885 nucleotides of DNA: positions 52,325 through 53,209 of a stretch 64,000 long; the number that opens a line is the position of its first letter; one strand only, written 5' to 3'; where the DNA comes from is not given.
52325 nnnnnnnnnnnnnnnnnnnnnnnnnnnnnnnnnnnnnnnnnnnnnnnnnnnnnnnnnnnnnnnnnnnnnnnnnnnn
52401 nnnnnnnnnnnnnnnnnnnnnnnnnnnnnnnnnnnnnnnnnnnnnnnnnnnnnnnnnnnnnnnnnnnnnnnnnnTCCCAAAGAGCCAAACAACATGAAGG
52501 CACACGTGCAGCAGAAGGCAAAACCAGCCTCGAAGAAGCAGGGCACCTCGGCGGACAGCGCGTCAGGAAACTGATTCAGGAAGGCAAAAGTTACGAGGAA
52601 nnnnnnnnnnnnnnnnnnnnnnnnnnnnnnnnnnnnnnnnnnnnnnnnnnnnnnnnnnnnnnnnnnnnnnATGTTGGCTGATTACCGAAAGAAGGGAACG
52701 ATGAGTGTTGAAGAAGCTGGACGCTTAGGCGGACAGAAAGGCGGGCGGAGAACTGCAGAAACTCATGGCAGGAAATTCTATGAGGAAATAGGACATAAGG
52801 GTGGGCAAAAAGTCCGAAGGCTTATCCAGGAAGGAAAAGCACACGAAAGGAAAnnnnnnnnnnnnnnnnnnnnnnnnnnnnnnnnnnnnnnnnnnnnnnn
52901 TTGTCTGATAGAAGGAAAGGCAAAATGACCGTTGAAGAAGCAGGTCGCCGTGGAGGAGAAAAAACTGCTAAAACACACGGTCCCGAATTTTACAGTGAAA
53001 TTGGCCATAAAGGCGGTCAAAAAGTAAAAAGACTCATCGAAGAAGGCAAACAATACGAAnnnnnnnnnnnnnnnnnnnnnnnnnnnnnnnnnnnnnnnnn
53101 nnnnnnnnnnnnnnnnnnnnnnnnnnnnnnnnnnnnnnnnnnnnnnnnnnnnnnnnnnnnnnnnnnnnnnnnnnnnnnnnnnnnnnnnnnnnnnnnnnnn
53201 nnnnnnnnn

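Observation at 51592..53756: Tandem array of six KGG/group-1-LEA-like hydrophilin genes plus DUF2795 in an anaerobic archaeon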

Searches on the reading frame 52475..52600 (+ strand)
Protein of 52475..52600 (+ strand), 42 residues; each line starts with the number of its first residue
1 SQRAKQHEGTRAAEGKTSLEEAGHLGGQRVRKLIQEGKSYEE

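Call 32: search_solved_structures(query=A3, max_evalue=10, show_alignments=4)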
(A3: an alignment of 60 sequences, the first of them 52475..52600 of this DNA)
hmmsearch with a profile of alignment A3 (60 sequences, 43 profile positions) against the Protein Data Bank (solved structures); distinct sequences matched with E-value up to 10: 1.
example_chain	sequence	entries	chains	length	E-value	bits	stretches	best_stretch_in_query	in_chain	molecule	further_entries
8vd6_A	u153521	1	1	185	3.3e-05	26.9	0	28-42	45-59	CAP REPEAT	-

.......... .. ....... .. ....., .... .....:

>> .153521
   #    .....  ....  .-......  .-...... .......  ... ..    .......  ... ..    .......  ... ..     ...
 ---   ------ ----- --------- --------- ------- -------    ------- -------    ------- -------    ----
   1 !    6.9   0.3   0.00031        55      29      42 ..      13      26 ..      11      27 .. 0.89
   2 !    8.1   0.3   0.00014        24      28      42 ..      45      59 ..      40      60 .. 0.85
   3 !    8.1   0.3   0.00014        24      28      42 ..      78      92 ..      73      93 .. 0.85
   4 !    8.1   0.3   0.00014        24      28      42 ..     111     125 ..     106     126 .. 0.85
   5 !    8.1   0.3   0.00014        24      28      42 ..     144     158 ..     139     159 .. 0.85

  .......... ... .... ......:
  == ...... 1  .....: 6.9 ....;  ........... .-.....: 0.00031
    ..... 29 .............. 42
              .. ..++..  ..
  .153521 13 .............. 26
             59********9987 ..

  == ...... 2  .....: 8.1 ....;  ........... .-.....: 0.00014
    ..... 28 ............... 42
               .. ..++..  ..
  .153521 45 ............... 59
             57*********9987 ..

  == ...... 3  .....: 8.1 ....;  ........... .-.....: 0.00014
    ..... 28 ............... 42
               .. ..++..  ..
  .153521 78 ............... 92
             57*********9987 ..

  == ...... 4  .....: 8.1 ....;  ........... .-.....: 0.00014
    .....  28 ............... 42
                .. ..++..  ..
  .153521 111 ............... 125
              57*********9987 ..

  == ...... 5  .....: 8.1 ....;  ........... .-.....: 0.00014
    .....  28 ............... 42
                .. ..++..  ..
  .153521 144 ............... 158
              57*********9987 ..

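Call 34: search_protein_families(library=pfam, alignment_id=A3, max_evalue=0.01)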
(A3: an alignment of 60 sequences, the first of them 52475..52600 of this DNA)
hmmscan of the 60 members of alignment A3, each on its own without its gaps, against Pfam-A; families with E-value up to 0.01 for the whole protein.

A. member 1, window:52475-52600:+ (42 aa): 1 family
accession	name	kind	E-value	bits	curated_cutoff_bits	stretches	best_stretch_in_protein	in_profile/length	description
PF00269.25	SASP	-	0.0017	18.7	22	1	13-37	31-55/59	Small, acid-soluble spore proteins, alpha/beta type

B. families by the number of members that match (of 60 scanned): 1 family
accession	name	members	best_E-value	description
PF00269.25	SASP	37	0.00045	Small, acid-soluble spore proteins, alpha/beta type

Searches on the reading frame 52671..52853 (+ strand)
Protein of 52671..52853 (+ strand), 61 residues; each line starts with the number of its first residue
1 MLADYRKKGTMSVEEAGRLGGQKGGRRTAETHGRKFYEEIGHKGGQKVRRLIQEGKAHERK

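Call 3: search_protein_families(library=pfam, max_evalue=1, proteins=[window:52671-52853:+])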
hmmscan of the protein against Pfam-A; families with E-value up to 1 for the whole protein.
window:52671-52853:+ (61 aa): 4 families
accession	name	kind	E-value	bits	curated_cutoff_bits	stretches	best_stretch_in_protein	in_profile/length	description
PF10685.14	KGG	-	0.0056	17.4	20.4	1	33-47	6-20/22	Stress-induced bacterial acidophilic repeat motif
PF00269.25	SASP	-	0.0068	16.8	22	1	33-55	33-55/59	Small, acid-soluble spore proteins, alpha/beta type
PF00477.22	LEA_5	-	0.041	14.7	40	1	19-51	39-71/109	Small hydrophilic plant seed protein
PF22746.1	SHOCT-like_DUF2089-C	-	0.18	11.9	27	0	7-19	11-23/32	SHOCT-like domain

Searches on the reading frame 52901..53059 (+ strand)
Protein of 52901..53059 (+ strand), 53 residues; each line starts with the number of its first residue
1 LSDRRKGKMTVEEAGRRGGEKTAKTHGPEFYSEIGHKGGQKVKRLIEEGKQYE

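Call 3: search_protein_families(library=pfam, max_evalue=1, proteins=[window:52901-53059:+])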
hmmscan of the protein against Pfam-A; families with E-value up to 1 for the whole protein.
window:52901-53059:+ (53 aa): 4 families
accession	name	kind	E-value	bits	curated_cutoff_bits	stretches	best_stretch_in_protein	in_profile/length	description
PF10685.14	KGG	-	5.8e-08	33.3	20.4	1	26-41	4-20/22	Stress-induced bacterial acidophilic repeat motif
PF22746.1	SHOCT-like_DUF2089-C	-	0.0052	16.8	27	0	6-16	12-22/32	SHOCT-like domain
PF00477.22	LEA_5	-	0.0053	17.6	40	1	12-46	38-72/109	Small hydrophilic plant seed protein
PF00269.25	SASP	-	0.017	15.5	22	1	33-51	39-57/59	Small, acid-soluble spore proteins, alpha/beta type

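Call 60: search_protein_representatives(protein=window:52901-53059:+)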
Query: 53 residues. Proteins with E-value up to 0.001 (for the whole library): 1341; up to 1e-10: 279; up to 1e-30: 0. The best 150 are listed.
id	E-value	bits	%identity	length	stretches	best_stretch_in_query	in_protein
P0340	2.9e-25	102.5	60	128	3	6-50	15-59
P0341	4.5e-22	92.6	72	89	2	5-41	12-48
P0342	4.2e-21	89.5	60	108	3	4-46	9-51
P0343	6.2e-21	89.0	59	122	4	5-50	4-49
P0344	8.7e-21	88.6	58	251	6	3-43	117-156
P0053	1.6e-20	87.8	65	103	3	2-41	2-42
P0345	6.5e-20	85.9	55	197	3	6-51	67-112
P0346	6.8e-20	85.8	60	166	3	18-49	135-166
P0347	8.7e-20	85.5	55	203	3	6-51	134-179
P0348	1.0e-19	85.2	55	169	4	1-41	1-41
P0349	1.4e-19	84.8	56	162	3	6-51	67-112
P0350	2.6e-19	84.0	64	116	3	6-44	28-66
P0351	4.0e-19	83.4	68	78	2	5-44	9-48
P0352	4.6e-19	83.2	67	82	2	1-41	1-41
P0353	5.2e-19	83.0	51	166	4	4-41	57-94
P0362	3.0e-17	77.6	61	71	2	13-52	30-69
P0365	9.6e-17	76.0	68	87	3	3-41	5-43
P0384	1.7e-15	72.1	76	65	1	3-51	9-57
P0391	4.8e-15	70.7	57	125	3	6-41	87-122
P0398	8.6e-15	69.9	60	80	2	15-51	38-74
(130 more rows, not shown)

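Call 82: list_cluster_members(proteins=[P0391, P0340, P0341, P0351, P0384, P0349, P0365, P0362, P0398, P0343])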
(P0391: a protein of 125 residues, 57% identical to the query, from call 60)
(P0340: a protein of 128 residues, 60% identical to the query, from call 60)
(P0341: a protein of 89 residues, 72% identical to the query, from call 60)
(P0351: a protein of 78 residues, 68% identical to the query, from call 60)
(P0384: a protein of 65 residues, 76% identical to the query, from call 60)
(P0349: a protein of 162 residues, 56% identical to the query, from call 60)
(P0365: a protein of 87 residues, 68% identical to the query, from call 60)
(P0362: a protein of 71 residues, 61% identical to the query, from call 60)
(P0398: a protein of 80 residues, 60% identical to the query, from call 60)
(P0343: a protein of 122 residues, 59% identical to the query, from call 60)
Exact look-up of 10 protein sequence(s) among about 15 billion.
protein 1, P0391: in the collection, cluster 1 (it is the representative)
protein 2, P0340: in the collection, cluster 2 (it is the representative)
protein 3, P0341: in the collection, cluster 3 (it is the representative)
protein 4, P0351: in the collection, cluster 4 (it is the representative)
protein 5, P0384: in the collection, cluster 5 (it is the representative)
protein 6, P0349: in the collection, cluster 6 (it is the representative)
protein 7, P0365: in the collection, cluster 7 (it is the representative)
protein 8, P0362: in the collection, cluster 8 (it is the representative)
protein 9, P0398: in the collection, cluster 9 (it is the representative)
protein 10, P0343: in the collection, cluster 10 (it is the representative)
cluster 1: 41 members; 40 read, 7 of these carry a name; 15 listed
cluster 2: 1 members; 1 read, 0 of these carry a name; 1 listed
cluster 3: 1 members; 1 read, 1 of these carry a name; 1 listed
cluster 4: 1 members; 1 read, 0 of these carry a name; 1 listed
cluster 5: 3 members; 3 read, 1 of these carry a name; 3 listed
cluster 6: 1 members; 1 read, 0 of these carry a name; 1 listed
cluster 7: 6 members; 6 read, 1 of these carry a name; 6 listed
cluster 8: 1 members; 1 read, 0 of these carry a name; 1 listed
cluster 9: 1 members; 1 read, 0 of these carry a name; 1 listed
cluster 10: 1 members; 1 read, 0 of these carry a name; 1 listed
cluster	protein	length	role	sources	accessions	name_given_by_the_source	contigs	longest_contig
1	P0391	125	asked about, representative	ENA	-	-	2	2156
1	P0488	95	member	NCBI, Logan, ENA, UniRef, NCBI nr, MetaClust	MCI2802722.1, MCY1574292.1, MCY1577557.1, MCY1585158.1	hypothetical protein [Staphylococcus pettenkoferi] | hypothetical protein n=1 Tax=Staphylococcus pettenkoferi TaxID=170573 RepID=UPI00066CC765 | status=active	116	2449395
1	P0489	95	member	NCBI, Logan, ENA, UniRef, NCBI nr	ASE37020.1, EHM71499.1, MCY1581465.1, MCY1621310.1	hypothetical protein [Staphylococcus pettenkoferi] | hypothetical protein n=1 Tax=Staphylococcus pettenkoferi TaxID=170573 RepID=UPI0002431B91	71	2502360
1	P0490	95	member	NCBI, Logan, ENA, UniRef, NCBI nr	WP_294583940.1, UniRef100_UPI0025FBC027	general stress protein [Staphylococcus pettenkoferi] | general stress protein n=1 Tax=Staphylococcus pettenkoferi TaxID=170573 ...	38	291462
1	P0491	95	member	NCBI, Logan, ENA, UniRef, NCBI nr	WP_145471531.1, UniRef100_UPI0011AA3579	general stress protein [Staphylococcus pettenkoferi] | general stress protein n=1 Tax=Staphylococcus pettenkoferi TaxID=170573 ...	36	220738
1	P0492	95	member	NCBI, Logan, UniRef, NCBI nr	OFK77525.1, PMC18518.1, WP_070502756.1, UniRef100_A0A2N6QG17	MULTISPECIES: general stress protein [Staphylococcus] | General stress protein n=1 Tax=Staphylococcus pettenkoferi TaxID=170573 ...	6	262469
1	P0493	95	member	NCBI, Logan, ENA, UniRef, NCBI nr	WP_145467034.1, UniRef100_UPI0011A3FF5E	general stress protein [Staphylococcus pettenkoferi] | general stress protein n=1 Tax=Staphylococcus pettenkoferi TaxID=170573 ...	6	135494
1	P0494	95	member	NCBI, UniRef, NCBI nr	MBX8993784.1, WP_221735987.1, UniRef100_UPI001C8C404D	general stress protein [Staphylococcus pettenkoferi] | general stress protein n=1 Tax=Staphylococcus pettenkoferi TaxID=170573 ...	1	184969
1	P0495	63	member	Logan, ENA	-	-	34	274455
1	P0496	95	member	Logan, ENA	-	-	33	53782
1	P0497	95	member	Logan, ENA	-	-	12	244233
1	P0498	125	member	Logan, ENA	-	-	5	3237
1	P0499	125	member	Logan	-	-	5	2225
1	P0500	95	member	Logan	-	-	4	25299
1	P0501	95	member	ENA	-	-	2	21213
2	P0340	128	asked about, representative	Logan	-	-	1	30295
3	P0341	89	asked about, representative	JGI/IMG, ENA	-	general stress protein YciG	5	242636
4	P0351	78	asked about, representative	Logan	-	-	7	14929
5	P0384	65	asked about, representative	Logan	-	-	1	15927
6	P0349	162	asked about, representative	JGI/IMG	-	-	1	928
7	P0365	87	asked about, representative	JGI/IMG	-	-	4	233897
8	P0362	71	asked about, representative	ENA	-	-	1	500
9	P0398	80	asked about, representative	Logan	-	-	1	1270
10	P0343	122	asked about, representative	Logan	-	-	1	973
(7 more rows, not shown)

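Call 83: find_encoding_contigs(protein=P0341, flank=4000, max_places=2)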
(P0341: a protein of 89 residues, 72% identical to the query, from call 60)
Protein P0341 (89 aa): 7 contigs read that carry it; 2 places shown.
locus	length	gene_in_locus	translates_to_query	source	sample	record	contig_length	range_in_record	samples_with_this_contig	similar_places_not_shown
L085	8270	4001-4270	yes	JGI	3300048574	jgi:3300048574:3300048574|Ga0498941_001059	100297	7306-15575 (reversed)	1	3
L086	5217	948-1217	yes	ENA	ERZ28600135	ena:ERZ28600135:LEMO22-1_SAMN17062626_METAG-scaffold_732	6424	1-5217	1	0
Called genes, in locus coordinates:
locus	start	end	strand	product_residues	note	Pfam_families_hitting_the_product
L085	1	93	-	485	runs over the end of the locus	PF00199:Catalase, PF06628:Catalase-rel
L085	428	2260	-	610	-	PF06480:FtsH_ext, PF00004:AAA, PF07728:AAA_5 (weak), PF17862:AAA_lid_3, PF01434:Peptidase_M41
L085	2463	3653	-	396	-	PF00089:Trypsin, PF13365:Trypsin_2, PF00595:PDZ (weak), PF13180:PDZ_2, PF17820:PDZ_6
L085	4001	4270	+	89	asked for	PF00477:LEA_5 (faint), PF10685:KGG (faint)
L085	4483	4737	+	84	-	PF00477:LEA_5 (faint), PF10685:KGG (faint)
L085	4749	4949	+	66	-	PF10685:KGG (faint)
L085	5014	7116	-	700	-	PF22745:Nlig-Ia, PF01653:DNA_ligase_aden, PF03120:OB_DNA_ligase, PF03119:DNA_ligase_ZBD, PF14520:HHH_5 (weak), PF12826:HHH_2, PF14520:HHH_5 (weak), PF00533:BRCT, +1 more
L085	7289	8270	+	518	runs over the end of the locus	PF05681:Fumerase, PF05683:Fumerase_C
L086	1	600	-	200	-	?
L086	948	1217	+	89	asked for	PF00477:LEA_5 (faint), PF10685:KGG (faint)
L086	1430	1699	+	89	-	PF00477:LEA_5 (faint), PF10685:KGG (faint)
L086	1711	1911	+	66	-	PF10685:KGG (faint)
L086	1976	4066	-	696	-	PF22745:Nlig-Ia, PF01653:DNA_ligase_aden, PF03120:OB_DNA_ligase, PF03119:DNA_ligase_ZBD, PF14520:HHH_5 (weak), PF12826:HHH_2, PF14520:HHH_5 (weak), PF00533:BRCT, +1 more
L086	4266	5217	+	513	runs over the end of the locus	PF05681:Fumerase, PF05683:Fumerase_C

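Call 84: find_encoding_contigs(protein=P0365, flank=4000, max_places=2)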
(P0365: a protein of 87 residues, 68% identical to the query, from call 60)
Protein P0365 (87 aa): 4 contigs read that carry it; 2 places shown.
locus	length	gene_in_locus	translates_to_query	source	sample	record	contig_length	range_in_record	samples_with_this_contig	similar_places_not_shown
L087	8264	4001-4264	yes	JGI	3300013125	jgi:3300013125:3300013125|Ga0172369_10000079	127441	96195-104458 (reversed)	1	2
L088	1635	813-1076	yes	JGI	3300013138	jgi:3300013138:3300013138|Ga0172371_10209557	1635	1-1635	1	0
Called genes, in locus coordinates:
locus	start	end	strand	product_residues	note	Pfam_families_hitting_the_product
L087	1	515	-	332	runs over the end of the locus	PF07285:DUF1444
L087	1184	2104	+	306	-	PF02655:ATP-grasp_3 (weak), PF08443:RimK, PF02955:GSH-S_ATP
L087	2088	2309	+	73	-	-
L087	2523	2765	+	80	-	PF00477:LEA_5 (faint), PF10685:KGG (faint)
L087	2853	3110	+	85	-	PF00477:LEA_5 (weak), PF10685:KGG (faint)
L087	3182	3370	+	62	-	PF10685:KGG (faint)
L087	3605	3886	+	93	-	-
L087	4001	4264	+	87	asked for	PF10685:KGG (faint), PF00477:LEA_5 (weak)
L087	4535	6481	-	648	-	PF00672:HAMP, PF00989:PAS, PF08448:PAS_4, PF13426:PAS_9 (weak), PF00512:HisKA, PF02518:HATPase_c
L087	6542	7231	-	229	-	PF00072:Response_reg, PF00486:Trans_reg_C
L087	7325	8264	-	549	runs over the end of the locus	-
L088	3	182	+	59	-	?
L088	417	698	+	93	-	-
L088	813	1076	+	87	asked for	PF10685:KGG (faint), PF00477:LEA_5 (weak)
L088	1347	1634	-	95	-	?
